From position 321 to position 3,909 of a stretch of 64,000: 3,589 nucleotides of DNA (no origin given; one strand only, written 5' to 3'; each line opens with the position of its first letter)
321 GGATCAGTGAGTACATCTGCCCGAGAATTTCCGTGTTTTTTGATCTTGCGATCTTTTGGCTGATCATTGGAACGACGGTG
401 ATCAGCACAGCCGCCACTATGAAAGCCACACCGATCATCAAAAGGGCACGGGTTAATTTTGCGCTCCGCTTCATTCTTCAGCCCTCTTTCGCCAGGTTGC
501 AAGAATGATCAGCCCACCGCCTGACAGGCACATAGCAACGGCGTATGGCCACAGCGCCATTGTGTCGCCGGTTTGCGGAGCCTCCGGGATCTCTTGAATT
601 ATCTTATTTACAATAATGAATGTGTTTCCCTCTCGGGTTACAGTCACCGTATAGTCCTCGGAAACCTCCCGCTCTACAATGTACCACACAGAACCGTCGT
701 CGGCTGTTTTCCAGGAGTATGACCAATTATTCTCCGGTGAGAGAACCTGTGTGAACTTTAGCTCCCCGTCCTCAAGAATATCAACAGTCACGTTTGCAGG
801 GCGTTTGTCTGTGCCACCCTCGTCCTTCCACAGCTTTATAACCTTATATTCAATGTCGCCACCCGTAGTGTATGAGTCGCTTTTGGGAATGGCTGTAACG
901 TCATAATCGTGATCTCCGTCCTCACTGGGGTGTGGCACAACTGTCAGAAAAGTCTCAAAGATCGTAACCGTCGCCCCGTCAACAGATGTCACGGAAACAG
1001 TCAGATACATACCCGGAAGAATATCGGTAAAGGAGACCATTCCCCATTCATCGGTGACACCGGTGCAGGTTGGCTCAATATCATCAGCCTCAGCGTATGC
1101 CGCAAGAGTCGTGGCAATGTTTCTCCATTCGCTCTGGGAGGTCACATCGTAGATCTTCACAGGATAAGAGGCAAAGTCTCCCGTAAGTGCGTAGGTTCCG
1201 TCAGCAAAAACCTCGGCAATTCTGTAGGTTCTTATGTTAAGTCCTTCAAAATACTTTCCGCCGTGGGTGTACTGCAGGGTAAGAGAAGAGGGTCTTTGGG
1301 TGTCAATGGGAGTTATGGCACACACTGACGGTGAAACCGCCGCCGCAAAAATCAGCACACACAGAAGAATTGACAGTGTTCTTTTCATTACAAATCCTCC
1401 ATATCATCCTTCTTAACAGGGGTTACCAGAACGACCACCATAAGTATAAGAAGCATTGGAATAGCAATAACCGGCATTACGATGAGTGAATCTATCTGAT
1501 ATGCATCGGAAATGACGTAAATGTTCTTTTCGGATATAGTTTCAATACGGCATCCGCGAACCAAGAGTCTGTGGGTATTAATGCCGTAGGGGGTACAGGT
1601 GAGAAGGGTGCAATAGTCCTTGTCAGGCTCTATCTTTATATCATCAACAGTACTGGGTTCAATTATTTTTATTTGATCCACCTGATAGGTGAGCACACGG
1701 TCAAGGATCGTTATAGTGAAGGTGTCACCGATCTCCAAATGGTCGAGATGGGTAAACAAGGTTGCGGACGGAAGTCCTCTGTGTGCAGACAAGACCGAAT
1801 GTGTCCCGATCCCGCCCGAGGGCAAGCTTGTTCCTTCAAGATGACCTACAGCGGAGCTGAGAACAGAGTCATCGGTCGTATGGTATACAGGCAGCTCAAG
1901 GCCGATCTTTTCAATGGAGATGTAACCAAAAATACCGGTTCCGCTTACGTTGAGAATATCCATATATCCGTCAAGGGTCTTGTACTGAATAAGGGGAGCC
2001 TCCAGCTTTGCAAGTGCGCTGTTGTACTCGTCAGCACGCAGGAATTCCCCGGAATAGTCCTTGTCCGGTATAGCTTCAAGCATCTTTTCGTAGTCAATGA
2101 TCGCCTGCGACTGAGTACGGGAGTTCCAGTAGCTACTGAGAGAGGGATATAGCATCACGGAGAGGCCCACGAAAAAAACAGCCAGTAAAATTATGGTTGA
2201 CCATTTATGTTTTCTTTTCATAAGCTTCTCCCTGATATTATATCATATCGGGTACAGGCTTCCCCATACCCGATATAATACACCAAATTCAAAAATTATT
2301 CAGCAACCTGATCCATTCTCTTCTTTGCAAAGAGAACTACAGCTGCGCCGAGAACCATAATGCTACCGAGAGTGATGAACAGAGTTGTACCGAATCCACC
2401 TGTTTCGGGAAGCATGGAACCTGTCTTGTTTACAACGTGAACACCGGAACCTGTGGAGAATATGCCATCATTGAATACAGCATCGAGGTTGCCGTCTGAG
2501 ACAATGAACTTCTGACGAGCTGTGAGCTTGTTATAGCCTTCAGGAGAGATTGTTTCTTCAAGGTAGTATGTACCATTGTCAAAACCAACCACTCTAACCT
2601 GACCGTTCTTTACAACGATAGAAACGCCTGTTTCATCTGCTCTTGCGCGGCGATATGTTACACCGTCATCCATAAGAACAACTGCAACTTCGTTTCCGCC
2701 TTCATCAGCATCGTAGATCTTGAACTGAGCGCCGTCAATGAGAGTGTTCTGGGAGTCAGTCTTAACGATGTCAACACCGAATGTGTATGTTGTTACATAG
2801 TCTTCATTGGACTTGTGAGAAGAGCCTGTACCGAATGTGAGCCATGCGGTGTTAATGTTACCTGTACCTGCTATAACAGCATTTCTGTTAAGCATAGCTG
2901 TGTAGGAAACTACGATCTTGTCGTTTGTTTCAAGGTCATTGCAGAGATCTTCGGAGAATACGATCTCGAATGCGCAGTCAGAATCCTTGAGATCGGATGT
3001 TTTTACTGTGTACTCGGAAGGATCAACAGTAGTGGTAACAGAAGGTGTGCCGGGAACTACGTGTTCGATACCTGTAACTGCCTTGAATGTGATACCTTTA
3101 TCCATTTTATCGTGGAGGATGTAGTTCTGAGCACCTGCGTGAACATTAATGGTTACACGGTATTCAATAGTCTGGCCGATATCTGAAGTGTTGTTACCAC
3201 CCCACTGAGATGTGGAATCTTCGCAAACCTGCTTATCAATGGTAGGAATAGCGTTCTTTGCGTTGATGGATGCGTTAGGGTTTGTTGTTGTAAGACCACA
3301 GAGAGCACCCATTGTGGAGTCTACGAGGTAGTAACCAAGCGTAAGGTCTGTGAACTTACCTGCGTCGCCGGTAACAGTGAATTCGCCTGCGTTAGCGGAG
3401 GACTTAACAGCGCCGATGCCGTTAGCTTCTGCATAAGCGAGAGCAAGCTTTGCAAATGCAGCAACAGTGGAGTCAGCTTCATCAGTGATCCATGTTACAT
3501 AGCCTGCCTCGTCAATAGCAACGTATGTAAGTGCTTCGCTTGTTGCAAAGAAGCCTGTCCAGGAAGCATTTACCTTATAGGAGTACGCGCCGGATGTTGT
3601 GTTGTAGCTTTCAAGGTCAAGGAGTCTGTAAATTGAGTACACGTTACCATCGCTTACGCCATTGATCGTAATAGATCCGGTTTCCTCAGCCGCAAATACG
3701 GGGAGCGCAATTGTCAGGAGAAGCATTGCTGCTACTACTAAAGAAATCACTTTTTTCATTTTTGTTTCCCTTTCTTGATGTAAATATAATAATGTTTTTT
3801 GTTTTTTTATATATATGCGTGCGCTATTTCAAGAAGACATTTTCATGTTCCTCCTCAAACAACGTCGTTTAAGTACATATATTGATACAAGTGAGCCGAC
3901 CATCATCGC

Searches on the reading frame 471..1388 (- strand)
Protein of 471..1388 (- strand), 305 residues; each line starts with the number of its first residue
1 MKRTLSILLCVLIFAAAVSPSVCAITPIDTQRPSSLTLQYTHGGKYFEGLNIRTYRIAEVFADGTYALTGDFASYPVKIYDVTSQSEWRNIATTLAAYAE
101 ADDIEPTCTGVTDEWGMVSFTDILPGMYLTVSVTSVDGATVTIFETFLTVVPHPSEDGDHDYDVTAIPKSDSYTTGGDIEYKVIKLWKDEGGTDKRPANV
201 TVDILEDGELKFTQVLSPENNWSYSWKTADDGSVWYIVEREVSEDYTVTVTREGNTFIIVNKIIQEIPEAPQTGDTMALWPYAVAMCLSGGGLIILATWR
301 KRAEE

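Call 3: search_protein_families(library=pfam, proteins=[window:471-1388:-], max_evalue=0.1)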
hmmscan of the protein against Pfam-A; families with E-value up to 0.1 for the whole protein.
window:471-1388:- (305 aa): 3 families
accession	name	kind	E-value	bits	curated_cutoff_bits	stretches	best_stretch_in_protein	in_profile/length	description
PF05738.19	Cna_B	-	3.4e-10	40.7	22.3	1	182-262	2-87/87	Cna protein B-type domain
PF17210.9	SdrD_B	-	0.0012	19.4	29.7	0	107-143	39-74/112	SdrD B-like domain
PF17802.7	SpaA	-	0.082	13.5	23.1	0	108-131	34-57/91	Prealbumin-like fold domain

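Call 4: search_protein_families(library=ncbifam, proteins=[window:471-1388:-], max_evalue=0.1)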
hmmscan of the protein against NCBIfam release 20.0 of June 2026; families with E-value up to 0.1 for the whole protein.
window:471-1388:- (305 aa): 1 family
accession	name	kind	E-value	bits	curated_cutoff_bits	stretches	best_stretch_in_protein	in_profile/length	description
TIGR01167.1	LPXTG_anchor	domain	0.0042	17.7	15.9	1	271-301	3-33/34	LPXTG cell wall anchor domain-containing protein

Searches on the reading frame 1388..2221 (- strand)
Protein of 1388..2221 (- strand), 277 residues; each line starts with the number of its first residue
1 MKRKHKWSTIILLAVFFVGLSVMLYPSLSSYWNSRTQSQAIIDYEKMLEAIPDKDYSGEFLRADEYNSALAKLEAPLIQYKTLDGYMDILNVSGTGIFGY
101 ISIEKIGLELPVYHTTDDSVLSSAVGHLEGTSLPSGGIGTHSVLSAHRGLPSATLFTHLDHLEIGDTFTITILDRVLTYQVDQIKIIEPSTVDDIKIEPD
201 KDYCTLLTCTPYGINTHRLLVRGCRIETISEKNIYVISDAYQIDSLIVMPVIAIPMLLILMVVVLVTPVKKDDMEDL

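Call 3: search_protein_families(library=pfam, proteins=[window:1388-2221:-], max_evalue=0.1)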
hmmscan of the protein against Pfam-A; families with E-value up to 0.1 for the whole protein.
window:1388-2221:- (277 aa): 1 family
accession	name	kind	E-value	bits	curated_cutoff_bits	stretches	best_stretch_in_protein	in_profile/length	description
PF04203.18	Sortase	-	1.1e-21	77.3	26.6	1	101-223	1-122/125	Sortase domain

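Call 4: search_protein_families(library=ncbifam, proteins=[window:1388-2221:-], max_evalue=0.1)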
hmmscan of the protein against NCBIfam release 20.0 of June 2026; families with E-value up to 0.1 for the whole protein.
window:1388-2221:- (277 aa): 6 families
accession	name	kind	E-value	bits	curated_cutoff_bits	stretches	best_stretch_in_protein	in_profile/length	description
NF033745.1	class_C_sortase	subfamily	3.6e-76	255.7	160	1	14-225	3-220/220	class C sortase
TIGR01076.1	sortase_fam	subfamily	3.2e-45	153.3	39.35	1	99-232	1-134/136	sortase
NF058671.1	sortase_SrtD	exception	1.3e-19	70.6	140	1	15-212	5-171/187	class D sortase, LPxTATN-specific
NF033746.1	class_D_sortase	subfamily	2.6e-18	66.2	165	1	97-212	9-117/135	class D sortase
NF033747.1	class_E_sortase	subfamily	2.6e-15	56.8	160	1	91-223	64-203/211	class E sortase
TIGR03784.1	marine_sortase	equivalog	6.1e-08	32.5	158.25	1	101-214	54-161/174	class GN sortase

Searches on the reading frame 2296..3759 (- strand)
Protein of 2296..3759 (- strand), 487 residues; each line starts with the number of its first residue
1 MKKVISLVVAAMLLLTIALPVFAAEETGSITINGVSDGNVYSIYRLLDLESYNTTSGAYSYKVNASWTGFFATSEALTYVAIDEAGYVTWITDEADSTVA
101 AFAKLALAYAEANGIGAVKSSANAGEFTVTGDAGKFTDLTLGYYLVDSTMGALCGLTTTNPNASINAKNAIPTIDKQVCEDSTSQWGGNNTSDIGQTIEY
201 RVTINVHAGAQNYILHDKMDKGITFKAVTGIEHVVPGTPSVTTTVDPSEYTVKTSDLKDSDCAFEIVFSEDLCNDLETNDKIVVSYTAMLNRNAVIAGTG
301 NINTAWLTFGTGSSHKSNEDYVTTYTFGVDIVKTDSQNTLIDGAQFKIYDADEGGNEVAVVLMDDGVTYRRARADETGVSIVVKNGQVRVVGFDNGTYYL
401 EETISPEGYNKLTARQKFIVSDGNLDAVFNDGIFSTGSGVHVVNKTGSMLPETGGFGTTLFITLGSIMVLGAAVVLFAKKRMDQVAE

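Call 3: search_protein_families(library=pfam, proteins=[window:2296-3759:-], max_evalue=0.1)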
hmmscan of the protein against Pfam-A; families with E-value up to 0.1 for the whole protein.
window:2296-3759:- (487 aa): 3 families
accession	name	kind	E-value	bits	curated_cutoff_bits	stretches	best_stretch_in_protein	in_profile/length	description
PF16569.11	GramPos_pilinBB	-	8.2e-13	49.7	30.5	1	194-309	1-112/116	Gram-positive pilin backbone subunit 2, Cna-B-like domain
PF17802.7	SpaA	-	1.5e-11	44.7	23.1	1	329-424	3-80/91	Prealbumin-like fold domain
PF00746.26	Gram_pos_anchor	-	0.00011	22.4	20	1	444-482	3-41/43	LPXTG cell wall anchor motif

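Call 4: search_protein_families(library=ncbifam, proteins=[window:2296-3759:-], max_evalue=0.1)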
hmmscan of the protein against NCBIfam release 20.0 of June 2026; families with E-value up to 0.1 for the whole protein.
window:2296-3759:- (487 aa): 6 families
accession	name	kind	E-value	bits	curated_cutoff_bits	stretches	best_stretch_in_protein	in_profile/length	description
NF033902.0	iso_D2_wall_anc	subfamily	9.1e-29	100.6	95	1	134-477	149-537/540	SpaH/EbpB family LPXTG-anchored major pilin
TIGR04226.1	RrgB_K2N_iso_D2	domain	9.2e-16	58.8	30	1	172-309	3-122/123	isopeptide-forming domain-containing fimbrial protein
TIGR01167.1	LPXTG_anchor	domain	3.8e-05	24.1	15.9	1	450-482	2-33/34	LPXTG cell wall anchor domain-containing protein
NF053819.1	EF0750_LPXTG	subfamily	0.0005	20.5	47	0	443-481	66-104/105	EF2685/EF0750 family sortase-dependent surface protein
NF040942.2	hypo_ExtJ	equivalog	0.011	16.1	52.5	1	1-31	1-31/77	selenite/tellurite reduction operon protein ExtJ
TIGR01451.2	B_ant_repeat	repeat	0.012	15.6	24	1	189-225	5-43/53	DUF11 type repeat protein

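Call 84: list_cluster_members(proteins=[window:2296-3759:-, window:1388-2221:-, window:8664-9251:-, window:3832-8628:-])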
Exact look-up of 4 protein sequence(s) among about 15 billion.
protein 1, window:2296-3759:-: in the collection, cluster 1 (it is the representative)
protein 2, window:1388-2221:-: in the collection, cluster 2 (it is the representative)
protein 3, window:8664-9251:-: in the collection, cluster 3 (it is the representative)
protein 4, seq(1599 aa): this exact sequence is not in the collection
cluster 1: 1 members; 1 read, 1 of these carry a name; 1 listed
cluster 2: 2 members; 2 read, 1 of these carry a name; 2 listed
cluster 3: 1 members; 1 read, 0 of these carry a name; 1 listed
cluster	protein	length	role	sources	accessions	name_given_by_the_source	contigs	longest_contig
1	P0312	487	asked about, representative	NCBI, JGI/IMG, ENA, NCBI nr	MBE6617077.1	MAG: isopeptide-forming domain-containing fimbrial protein [Ruminococcaceae bacterium] | isopeptide-forming domain-containing fimbrial protein [Oscillospiraceae bacterium]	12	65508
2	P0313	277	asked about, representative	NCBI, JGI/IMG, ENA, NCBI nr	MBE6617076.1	MAG: class C sortase [Ruminococcaceae bacterium] | class C sortase [Oscillospiraceae bacterium]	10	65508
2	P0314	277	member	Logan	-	-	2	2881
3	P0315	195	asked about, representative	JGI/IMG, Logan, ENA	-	-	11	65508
